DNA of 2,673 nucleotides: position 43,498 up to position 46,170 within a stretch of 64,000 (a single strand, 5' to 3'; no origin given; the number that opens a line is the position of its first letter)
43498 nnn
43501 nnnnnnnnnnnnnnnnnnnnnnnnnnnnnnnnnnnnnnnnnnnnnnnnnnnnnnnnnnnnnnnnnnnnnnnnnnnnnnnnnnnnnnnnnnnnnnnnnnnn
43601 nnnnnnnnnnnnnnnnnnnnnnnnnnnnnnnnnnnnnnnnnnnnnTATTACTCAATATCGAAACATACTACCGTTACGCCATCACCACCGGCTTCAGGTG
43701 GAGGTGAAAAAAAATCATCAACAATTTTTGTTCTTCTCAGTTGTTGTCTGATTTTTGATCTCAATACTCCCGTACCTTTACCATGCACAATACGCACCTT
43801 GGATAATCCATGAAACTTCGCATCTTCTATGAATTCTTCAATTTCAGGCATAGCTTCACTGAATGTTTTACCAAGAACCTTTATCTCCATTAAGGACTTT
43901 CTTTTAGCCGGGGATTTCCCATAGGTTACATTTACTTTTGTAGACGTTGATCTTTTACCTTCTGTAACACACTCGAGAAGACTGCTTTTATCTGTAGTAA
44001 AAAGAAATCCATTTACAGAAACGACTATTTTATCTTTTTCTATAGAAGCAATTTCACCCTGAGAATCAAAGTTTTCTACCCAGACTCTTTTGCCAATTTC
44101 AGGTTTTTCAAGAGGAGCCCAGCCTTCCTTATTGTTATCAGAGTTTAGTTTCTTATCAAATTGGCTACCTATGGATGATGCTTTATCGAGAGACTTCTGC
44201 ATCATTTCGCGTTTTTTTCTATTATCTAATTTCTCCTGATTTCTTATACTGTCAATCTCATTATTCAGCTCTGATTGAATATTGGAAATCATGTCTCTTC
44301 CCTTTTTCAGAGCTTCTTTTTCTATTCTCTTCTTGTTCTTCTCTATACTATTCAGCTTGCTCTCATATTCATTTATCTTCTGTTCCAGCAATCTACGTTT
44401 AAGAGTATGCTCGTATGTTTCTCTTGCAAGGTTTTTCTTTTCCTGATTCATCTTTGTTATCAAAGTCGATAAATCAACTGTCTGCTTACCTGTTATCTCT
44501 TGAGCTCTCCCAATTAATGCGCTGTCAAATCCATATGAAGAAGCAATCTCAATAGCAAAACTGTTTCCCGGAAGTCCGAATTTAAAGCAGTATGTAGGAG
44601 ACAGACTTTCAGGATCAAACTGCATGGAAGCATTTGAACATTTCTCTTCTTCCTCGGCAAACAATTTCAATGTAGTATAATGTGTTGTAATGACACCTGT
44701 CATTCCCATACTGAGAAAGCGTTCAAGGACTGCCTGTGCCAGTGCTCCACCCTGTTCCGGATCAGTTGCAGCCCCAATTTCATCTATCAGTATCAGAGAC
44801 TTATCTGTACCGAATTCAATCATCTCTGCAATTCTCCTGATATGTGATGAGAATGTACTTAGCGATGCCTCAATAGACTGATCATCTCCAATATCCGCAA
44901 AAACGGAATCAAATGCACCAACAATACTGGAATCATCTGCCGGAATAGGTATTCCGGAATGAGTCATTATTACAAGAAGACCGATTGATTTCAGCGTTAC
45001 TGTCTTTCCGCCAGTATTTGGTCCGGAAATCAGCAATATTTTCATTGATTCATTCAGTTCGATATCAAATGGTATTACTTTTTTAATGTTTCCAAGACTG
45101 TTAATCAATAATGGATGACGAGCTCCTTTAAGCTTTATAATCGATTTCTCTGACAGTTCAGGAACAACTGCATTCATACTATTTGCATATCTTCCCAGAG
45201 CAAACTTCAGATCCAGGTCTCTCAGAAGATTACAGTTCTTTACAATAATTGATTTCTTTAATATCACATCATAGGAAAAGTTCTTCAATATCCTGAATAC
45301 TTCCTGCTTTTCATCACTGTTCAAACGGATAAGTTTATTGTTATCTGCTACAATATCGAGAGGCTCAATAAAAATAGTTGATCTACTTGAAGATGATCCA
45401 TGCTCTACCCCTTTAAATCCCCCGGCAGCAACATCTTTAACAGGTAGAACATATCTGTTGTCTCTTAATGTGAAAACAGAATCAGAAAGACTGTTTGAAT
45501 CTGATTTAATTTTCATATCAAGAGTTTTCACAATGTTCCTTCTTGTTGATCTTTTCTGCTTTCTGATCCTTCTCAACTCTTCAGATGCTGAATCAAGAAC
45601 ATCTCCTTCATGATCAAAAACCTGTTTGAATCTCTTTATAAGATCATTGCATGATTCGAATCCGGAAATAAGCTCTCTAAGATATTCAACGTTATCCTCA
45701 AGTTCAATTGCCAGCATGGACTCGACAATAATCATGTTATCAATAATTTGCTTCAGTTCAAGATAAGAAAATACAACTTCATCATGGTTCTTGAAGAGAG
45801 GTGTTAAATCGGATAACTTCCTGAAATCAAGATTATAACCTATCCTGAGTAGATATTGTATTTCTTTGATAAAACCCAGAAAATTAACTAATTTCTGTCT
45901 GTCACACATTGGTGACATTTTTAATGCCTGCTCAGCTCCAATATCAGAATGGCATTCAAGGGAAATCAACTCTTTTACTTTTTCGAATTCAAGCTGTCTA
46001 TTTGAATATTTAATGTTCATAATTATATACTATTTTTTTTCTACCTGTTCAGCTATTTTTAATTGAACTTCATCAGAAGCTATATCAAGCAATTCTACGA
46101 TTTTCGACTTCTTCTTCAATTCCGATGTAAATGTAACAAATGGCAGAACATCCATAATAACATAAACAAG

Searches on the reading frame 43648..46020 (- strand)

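Call 86: search_protein_families(library=pfam, proteins=[window:43648-46020:-], max_evalue=0.00001)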
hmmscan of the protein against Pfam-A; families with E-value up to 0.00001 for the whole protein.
window:43648-46020:- (790 aa): 2 families
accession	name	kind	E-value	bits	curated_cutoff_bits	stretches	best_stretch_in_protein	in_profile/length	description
PF00488.27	MutS_V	-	5.8e-30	105.1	30.2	1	330-510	2-184/188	MutS domain V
PF01713.27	Smr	-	5.5e-20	71.7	25.7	1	715-786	3-75/77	Smr domain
